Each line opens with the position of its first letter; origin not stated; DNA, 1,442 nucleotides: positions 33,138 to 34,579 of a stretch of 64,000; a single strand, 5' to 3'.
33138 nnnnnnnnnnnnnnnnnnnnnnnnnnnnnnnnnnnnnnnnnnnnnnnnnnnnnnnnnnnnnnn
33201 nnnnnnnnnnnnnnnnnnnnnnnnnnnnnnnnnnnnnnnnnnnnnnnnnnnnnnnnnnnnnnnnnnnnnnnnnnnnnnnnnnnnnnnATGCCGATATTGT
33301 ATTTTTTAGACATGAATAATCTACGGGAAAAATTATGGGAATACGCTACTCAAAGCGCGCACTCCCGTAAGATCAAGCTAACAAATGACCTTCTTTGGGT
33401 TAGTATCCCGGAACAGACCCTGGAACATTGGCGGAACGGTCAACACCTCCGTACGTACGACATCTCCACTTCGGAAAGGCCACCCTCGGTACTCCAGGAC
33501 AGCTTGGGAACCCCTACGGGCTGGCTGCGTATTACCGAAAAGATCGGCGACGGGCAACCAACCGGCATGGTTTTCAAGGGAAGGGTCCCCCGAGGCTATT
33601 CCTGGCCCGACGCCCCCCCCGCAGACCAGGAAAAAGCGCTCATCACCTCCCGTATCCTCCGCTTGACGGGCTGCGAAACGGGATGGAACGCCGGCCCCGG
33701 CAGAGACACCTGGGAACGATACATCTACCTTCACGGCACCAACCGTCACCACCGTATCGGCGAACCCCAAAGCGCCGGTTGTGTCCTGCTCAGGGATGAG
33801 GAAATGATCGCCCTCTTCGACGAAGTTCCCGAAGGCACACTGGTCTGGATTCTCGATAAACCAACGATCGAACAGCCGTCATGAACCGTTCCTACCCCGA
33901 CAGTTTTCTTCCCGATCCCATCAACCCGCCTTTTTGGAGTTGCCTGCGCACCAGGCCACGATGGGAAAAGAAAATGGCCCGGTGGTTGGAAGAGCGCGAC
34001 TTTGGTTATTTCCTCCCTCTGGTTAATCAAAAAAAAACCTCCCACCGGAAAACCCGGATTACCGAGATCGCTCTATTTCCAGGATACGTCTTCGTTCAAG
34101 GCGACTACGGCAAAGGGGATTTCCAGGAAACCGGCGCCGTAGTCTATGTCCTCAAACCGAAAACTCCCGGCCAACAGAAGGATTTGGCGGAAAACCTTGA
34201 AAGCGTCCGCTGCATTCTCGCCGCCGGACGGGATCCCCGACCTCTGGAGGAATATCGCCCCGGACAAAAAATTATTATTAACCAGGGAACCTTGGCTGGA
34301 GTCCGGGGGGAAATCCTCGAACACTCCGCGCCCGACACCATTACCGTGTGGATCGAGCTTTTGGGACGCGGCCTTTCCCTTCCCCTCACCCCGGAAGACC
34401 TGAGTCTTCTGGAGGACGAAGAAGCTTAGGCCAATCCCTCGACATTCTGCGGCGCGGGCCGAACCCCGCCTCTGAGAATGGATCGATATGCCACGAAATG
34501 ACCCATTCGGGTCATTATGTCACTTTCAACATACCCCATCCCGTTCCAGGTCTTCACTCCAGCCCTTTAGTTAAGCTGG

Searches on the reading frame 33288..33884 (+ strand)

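Call 74: search_protein_families(library=pfam, proteins=[window:33288-33884:+], max_evalue=0.00001)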
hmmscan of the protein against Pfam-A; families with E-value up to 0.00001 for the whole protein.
window:33288-33884:+ (198 aa): 1 family
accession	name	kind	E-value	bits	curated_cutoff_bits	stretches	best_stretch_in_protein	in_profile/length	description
PF03734.19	YkuD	-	1.8e-18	68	23.4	1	35-188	3-146/146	L,D-transpeptidase catalytic domain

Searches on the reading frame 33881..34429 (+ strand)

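Call 75: search_protein_families(library=pfam, proteins=[window:33881-34429:+], max_evalue=0.00001)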
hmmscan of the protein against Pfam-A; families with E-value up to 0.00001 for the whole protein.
window:33881-34429:+ (182 aa): 1 family
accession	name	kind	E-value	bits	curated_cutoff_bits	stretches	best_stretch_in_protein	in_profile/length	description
PF02357.24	NusG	-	6.8e-09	36.6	22.2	1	19-78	3-59/93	Transcription termination factor nusG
